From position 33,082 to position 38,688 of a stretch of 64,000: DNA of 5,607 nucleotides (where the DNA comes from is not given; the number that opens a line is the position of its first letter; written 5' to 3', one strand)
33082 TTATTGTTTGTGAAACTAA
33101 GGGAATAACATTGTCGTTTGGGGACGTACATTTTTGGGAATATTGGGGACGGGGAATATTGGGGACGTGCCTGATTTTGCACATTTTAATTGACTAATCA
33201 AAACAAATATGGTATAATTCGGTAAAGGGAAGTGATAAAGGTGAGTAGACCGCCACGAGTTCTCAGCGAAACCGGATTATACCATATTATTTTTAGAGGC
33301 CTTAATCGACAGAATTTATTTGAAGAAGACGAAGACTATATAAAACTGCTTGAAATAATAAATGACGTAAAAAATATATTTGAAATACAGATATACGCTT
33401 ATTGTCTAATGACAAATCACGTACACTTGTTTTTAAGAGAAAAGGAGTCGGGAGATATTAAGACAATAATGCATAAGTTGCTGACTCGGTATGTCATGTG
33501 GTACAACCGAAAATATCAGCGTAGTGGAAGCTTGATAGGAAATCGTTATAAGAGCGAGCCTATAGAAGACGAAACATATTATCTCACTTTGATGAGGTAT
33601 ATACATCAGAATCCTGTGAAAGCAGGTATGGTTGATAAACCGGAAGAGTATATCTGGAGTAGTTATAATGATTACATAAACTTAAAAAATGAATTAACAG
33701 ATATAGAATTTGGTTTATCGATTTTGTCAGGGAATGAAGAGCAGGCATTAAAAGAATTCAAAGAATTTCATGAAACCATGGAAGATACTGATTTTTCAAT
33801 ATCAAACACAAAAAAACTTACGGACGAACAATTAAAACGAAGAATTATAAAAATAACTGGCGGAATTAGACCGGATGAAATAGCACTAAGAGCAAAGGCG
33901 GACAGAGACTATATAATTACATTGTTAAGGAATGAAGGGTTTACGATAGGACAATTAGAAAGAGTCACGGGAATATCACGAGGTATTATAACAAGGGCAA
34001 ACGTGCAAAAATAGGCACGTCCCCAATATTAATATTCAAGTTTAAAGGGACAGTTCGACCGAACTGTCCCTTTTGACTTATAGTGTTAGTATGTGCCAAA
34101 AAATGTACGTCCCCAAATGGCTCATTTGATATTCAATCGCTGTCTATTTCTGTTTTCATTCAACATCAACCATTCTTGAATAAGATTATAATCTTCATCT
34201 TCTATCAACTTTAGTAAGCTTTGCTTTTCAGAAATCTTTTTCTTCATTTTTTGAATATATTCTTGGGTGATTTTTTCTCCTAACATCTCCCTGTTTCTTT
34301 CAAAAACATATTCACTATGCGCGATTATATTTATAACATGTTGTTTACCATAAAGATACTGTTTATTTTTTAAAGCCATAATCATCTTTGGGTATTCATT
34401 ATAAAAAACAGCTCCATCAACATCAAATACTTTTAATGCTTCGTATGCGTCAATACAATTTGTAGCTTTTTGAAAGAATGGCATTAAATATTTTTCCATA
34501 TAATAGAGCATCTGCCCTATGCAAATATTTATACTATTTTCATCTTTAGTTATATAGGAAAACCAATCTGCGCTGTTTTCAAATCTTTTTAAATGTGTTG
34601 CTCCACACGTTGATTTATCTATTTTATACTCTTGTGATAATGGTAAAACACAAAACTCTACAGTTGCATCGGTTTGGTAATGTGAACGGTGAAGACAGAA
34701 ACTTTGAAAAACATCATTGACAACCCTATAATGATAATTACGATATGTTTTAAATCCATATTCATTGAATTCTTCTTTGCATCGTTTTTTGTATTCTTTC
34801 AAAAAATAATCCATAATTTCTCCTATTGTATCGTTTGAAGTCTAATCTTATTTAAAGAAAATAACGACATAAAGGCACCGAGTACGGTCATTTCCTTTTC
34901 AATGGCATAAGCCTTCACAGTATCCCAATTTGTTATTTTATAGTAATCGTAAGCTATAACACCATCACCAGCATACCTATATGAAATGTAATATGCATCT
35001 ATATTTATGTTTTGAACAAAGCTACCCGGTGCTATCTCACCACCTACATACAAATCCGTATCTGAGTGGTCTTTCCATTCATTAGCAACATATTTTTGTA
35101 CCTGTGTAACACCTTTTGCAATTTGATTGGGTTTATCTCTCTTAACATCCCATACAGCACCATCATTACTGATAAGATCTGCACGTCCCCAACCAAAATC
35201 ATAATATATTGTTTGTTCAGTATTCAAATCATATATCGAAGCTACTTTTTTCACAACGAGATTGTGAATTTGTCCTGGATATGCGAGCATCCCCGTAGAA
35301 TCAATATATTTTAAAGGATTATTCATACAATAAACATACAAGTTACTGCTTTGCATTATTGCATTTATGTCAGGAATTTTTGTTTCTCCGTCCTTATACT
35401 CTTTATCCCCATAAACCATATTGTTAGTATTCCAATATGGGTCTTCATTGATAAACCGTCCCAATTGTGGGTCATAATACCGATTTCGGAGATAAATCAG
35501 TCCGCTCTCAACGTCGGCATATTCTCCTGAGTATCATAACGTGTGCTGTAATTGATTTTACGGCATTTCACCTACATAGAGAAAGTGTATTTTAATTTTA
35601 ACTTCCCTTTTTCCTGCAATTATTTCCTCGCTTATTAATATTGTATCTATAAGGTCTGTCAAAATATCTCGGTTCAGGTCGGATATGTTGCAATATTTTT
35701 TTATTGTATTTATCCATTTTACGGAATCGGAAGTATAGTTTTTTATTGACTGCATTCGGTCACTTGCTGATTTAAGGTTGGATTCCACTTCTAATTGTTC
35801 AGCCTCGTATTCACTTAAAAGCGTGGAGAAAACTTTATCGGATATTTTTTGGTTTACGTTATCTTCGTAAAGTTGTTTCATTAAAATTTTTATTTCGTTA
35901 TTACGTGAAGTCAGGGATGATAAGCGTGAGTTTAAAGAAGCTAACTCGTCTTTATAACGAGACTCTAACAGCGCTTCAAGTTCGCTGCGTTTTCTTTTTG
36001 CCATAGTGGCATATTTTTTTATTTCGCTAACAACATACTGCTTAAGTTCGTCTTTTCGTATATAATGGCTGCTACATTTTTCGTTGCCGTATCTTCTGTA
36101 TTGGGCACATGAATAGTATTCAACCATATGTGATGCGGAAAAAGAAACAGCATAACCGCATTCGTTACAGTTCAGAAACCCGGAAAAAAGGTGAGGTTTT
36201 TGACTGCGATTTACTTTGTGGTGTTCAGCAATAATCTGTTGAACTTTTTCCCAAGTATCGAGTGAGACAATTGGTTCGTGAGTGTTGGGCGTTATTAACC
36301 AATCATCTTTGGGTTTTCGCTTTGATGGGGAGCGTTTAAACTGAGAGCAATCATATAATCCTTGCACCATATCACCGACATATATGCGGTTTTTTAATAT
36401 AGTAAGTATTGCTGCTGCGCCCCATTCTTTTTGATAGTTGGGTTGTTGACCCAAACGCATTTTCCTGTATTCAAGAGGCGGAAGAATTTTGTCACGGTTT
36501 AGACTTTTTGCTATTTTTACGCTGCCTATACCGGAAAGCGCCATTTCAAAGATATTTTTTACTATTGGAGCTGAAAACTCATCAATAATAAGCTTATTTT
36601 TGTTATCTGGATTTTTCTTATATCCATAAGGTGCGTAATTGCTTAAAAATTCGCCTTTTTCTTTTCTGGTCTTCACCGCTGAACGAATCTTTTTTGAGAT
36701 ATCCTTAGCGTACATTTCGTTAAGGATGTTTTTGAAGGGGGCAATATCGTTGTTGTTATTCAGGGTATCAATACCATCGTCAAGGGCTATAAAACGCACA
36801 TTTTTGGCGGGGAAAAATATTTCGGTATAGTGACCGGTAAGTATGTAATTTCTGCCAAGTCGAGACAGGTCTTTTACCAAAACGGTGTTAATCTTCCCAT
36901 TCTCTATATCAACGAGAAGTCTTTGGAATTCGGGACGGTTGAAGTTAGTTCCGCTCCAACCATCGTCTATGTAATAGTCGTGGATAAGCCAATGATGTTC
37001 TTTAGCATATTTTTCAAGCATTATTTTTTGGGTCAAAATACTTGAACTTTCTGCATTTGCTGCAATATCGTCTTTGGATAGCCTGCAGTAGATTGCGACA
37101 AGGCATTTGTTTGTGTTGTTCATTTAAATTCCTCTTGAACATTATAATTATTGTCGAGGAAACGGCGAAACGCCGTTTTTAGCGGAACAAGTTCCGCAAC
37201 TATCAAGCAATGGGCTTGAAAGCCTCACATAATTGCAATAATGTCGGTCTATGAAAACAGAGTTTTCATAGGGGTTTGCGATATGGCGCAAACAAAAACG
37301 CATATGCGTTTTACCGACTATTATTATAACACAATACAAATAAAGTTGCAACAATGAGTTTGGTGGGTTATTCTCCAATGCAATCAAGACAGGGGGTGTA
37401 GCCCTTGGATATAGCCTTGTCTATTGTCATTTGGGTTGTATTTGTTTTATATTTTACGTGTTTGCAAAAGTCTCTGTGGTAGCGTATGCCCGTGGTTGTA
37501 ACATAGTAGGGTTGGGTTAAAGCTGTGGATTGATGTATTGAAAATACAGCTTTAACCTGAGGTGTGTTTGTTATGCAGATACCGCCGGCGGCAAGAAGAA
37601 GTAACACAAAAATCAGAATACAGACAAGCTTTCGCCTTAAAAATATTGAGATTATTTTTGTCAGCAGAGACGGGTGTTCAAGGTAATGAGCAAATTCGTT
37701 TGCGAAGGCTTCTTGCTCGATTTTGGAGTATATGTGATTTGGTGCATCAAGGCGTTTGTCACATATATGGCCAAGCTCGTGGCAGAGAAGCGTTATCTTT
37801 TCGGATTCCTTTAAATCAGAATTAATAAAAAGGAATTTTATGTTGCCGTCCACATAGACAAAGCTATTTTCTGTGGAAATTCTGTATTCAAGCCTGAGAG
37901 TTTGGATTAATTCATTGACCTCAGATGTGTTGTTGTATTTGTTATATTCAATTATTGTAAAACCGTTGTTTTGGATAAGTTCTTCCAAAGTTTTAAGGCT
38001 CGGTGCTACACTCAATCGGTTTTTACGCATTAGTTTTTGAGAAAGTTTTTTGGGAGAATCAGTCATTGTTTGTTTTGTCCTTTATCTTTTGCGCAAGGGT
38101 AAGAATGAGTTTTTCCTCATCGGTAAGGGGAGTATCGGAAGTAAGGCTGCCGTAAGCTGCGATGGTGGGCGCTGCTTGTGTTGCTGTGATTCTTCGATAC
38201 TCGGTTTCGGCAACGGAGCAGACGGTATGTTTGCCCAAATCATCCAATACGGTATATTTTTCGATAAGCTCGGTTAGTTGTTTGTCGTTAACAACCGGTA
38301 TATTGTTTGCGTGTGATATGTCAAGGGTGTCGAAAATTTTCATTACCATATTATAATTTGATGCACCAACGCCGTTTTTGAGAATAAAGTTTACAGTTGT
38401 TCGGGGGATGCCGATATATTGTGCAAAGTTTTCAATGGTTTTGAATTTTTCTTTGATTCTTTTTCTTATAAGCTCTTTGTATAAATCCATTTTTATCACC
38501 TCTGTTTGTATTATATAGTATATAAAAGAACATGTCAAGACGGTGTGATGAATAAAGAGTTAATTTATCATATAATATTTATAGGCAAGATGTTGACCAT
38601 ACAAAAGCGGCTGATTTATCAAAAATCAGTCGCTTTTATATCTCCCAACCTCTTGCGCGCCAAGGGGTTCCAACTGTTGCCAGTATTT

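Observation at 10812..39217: A 27.5-kb serine-recombinase island splits a polysaccharide deacetylase gene, and attB and attP can be reconstructed to the base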

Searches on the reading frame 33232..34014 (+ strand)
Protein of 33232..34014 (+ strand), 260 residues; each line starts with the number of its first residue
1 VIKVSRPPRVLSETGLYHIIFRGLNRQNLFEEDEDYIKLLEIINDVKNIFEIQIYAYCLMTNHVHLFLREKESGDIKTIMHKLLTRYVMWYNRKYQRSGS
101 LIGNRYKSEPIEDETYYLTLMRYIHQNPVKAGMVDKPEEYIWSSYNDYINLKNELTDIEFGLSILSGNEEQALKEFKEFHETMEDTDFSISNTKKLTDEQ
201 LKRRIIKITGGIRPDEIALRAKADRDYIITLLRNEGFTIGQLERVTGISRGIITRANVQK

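Call 9: search_protein_families(library=pfam, proteins=[window:33232-34014:+], max_evalue=0.01)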
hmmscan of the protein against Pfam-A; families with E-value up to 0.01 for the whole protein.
window:33232-34014:+ (260 aa): 1 family
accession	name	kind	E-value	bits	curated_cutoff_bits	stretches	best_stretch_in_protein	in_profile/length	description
PF01797.21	Y1_Tnp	-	4.1e-17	62.9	23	1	16-127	6-121/121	Transposase IS200 like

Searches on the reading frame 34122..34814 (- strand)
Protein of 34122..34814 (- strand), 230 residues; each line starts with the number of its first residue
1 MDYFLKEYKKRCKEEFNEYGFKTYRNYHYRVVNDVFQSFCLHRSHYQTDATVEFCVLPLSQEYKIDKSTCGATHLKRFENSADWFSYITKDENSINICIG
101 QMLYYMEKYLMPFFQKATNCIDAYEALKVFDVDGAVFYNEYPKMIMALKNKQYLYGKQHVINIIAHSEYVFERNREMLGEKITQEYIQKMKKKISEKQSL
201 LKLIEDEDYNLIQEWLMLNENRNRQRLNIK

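Call 9: search_protein_families(library=pfam, proteins=[window:34122-34814:-], max_evalue=0.01)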
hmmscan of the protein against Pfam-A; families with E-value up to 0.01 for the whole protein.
window:34122-34814:- (230 aa): 1 family
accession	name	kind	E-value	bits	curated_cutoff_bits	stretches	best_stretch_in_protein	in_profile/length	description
PF14137.11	DUF4304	-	0.00018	21.9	23.2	1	12-115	1-114/115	Domain of unknown function (DUF4304)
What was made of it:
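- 34122..35464 (-): Orphan RHS C-terminal toxin (34823-35464) and a DUF4304 putative immunity gene (34122-34814). Call 9.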

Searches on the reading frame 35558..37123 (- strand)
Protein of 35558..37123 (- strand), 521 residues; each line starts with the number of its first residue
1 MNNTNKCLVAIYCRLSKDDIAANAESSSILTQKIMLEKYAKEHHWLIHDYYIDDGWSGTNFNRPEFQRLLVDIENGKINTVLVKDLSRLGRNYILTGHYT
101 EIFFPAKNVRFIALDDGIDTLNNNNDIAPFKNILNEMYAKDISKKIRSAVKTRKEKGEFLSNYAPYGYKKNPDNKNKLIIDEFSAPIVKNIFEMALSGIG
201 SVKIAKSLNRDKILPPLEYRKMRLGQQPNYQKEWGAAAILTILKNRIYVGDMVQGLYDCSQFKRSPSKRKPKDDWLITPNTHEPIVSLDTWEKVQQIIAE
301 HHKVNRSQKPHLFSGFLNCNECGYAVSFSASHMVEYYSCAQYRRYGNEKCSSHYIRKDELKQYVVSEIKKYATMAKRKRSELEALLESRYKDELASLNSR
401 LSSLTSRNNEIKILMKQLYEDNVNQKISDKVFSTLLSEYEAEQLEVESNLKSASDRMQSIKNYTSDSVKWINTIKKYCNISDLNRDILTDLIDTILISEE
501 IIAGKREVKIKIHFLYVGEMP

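Call 9: search_protein_families(library=pfam, proteins=[window:35558-37123:-], max_evalue=0.01)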
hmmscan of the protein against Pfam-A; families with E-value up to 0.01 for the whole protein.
window:35558-37123:- (521 aa): 4 families
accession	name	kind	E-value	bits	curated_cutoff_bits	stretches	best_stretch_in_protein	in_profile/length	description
PF00239.26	Resolvase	-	2.6e-25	89.7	23.3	1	9-158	1-144/145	Resolvase, N terminal domain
PF07508.19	Recombinase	-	3.5e-23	82.2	21.1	1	185-300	4-101/102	Recombinase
PF13408.12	Zn_ribbon_recom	-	3.5e-13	50.2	25.3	1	312-369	1-58/58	Recombinase zinc beta ribbon domain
PF14287.11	DUF4368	-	7.2e-12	45.8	25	1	458-520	3-66/67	Domain of unknown function (DUF4368)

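Call 11: search_protein_families(library=ncbifam, proteins=[window:35558-37123:-], max_evalue=0.001)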
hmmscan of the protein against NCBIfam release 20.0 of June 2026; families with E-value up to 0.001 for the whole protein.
window:35558-37123:- (521 aa): 6 families
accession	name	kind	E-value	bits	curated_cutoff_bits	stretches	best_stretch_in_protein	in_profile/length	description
NF047343.1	SCCmet_CcrB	equivalog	6.5e-44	150.5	900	1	1-498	1-489/542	cassette chromosome recombinase CcrB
NF041201.1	recomb_XisF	equivalog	3.4e-36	125.2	375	1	56-421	39-409/465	fdxN element excision recombinase XisF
NF047347.1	SCCmet_CcrC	equivalog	3.2e-21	75.5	900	1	8-505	4-508/558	cassette chromosome recombinase CcrC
NF047344.1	SCCmet_CcrA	equivalog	3.5e-20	72.5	700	1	26-214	15-200/442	cassette chromosome recombinase CcrA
NF049883.1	resolv_YneB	equivalog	6.7e-09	35.5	175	1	10-92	3-81/211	YneB family resolvase-like protein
NF033518.0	transpos_IS607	equivalog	4.5e-08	32.8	110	1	6-111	53-149/187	IS607 family transposase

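Call 47: find_homologous_proteins(query=window:35558-37123:-, max_evalue=1e-30)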
Query window:35558-37123:- (521 aa): 7908 proteins with E <= 1e-30 among 8000 candidates; the best 120 are listed.
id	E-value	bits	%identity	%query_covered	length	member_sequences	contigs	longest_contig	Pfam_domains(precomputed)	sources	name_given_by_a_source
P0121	0.0e+0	1172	100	100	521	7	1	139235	PF07508.20,PF00239.27,PF14287.12,PF13408.13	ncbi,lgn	-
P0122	0.0e+0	1050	90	100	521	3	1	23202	PF07508.20,PF00239.27,PF14287.12,PF13408.13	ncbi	-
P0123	0.0e+0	1046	89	100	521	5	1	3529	PF07508.20,PF00239.27,PF14287.12,PF13408.13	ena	-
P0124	0.0e+0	1022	87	100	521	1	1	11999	PF07508.20,PF00239.27,PF14287.12,PF13408.13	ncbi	-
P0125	3.5e-192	658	56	98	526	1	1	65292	PF07508.20,PF00239.27,PF14287.12,PF13408.13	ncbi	-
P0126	2.8e-190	652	55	98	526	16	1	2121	PF07508.20,PF00239.27,PF14287.12,PF13408.13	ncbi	-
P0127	4.9e-188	644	56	98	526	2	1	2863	PF07508.20,PF00239.27,PF14287.12,PF13408.13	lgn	-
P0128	5.4e-185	634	55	98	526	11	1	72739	PF07508.20,PF00239.27,PF14287.12,PF13408.13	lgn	-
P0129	7.7e-182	624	56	98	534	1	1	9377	PF07508.20,PF00239.27,PF14287.12,PF13408.13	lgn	-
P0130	5.2e-180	618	55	98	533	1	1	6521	PF07508.20,PF00239.27,PF14287.12,PF13408.13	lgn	-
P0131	2.1e-179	616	55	98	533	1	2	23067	PF07508.20,PF00239.27,PF14287.12,PF13408.13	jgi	-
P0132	1.6e-176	607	51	98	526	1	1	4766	PF07508.20,PF00239.27,PF14287.12,PF13408.13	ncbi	-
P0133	3.7e-176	605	52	99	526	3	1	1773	PF07508.20,PF00239.27,PF14287.12,PF13408.13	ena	-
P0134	5.2e-175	602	52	98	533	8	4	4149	PF07508.20,PF00239.27,PF14287.12,PF13408.13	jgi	jgi:DNA invertase Pin-like site-specific DNA recombinase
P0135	6.8e-174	598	51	98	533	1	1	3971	PF07508.20,PF00239.27,PF14287.12,PF13408.13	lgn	-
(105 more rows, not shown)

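Call 48: find_encoding_contigs(protein=P0122, flank=10000, max_places=2)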
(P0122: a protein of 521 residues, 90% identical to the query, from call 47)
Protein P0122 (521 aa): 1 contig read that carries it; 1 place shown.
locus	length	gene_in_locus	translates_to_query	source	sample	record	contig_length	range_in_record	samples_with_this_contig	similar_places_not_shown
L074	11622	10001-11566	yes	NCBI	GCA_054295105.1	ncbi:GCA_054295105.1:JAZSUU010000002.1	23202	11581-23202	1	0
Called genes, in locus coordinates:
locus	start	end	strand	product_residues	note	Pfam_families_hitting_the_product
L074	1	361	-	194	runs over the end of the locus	PF00545:Ribonuclease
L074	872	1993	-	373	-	PF04055:Radical_SAM, PF06969:HemN_C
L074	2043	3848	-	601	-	PF00009:GTP_EFTU, PF22042:EF-G_D2 (faint), PF03144:GTP_EFTU_D2, PF00679:EFG_C, PF06421:LepA_C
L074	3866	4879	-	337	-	PF00106:adh_short, PF01073:3Beta_HSD, PF01370:Epimerase, PF02719:Polysacc_synt_2, PF04321:RmlD_sub_bind, PF07993:NAD_binding_4 (faint), PF13460:NAD_binding_10 (weak), PF16363:GDP_Man_Dehyd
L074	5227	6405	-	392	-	PF14659:Phage_int_SAM_3, PF22022:Phage_int_M, PF00589:Phage_integrase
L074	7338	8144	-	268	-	PF25213:HVO_A0261_N (weak)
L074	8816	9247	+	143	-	-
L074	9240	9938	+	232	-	PF06114:Peptidase_M78 (weak)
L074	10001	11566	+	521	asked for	PF00239:Resolvase, PF07508:Recombinase, PF13408:Zn_ribbon_recom, PF14287:DUF4368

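Call 49: find_encoding_contigs(protein=P0124, flank=10000, max_places=2)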
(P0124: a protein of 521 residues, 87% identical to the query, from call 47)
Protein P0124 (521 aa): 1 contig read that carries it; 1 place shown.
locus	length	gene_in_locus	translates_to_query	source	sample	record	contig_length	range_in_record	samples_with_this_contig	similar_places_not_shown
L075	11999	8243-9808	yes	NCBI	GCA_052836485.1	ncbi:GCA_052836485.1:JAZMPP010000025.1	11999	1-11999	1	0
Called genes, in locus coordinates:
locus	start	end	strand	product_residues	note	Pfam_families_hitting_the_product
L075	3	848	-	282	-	?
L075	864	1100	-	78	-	PF02609:Exonuc_VII_S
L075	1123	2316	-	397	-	PF13742:tRNA_anti_2, PF01336:tRNA_anti-codon, PF02601:Exonuc_VII_L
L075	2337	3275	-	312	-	PF00814:TsaD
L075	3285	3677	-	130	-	PF01029:NusB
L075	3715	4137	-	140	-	PF03780:Asp23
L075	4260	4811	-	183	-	PF02417:Chromate_transp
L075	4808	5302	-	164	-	PF02417:Chromate_transp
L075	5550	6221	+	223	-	PF03006:HlyIII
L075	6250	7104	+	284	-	PF01734:Patatin, PF19890:DUF6363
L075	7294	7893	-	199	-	PF04909:Amidohydro_2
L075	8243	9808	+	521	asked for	PF00239:Resolvase, PF07508:Recombinase, PF13408:Zn_ribbon_recom, PF14287:DUF4368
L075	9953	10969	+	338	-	PF01471:PG_binding_1 (weak)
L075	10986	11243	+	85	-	PF15566:Imm32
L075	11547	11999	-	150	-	?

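Call 50: find_encoding_contigs(protein=P0125, flank=10000, max_places=2)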
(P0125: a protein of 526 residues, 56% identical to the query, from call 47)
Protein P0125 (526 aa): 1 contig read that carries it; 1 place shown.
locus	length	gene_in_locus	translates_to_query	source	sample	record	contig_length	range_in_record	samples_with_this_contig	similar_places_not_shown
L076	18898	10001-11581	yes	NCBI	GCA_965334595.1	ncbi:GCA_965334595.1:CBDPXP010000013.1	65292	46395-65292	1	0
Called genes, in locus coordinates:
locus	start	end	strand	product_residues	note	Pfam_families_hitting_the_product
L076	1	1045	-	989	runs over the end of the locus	PF04471:Mrr_cat (faint)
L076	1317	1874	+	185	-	-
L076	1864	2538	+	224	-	PF06114:Peptidase_M78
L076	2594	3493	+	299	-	-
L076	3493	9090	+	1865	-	PF20148:DUF6531 (weak), PF05593:RHS_repeat, PF25023:TEN_YD-shell (weak)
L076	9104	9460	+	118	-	PF15566:Imm32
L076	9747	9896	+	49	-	-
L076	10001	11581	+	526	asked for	PF00239:Resolvase, PF07508:Recombinase, PF13408:Zn_ribbon_recom, PF14287:DUF4368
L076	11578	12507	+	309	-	-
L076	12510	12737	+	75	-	-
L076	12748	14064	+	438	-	PF25023:TEN_YD-shell (faint), PF21111:CDI_toxin_EC869_like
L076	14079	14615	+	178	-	-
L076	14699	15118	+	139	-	PF25023:TEN_YD-shell (weak), PF05593:RHS_repeat (weak)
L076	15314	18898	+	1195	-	?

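Call 61: find_encoding_contigs(protein=P0121, flank=1000, max_places=2)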
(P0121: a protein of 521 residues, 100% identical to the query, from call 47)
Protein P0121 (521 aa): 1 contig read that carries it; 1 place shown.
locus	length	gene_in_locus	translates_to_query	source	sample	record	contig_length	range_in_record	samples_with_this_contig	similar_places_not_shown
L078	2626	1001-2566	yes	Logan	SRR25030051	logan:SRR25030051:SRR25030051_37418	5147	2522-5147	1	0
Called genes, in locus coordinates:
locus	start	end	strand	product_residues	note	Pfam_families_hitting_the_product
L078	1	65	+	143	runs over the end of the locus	-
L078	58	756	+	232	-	PF06114:Peptidase_M78 (weak)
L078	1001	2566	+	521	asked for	PF00239:Resolvase, PF07508:Recombinase, PF13408:Zn_ribbon_recom, PF14287:DUF4368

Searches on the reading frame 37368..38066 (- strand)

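Call 10: search_protein_families(library=pfam, proteins=[window:37368-38066:-], max_evalue=0.01)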
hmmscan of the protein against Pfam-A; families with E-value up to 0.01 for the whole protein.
window:37368-38066:- (232 aa): 1 family
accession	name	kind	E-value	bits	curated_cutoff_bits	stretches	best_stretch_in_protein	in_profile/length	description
PF06114.19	Peptidase_M78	-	5.9e-07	29.8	22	1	64-129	16-85/123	IrrE N-terminal-like domain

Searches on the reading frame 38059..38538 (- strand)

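Call 10: search_protein_families(library=pfam, proteins=[window:38059-38538:-], max_evalue=0.01)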
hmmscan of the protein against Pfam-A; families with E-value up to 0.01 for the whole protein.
window:38059-38538:- (159 aa): 2 families
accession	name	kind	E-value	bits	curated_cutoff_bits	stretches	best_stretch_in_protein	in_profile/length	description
PF01381.28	HTH_3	-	0.0034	17.8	23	1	24-76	1-52/55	Helix-turn-helix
PF13443.12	HTH_26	-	0.0056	17.3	22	0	24-75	2-53/63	Cro/C1-type HTH DNA-binding domain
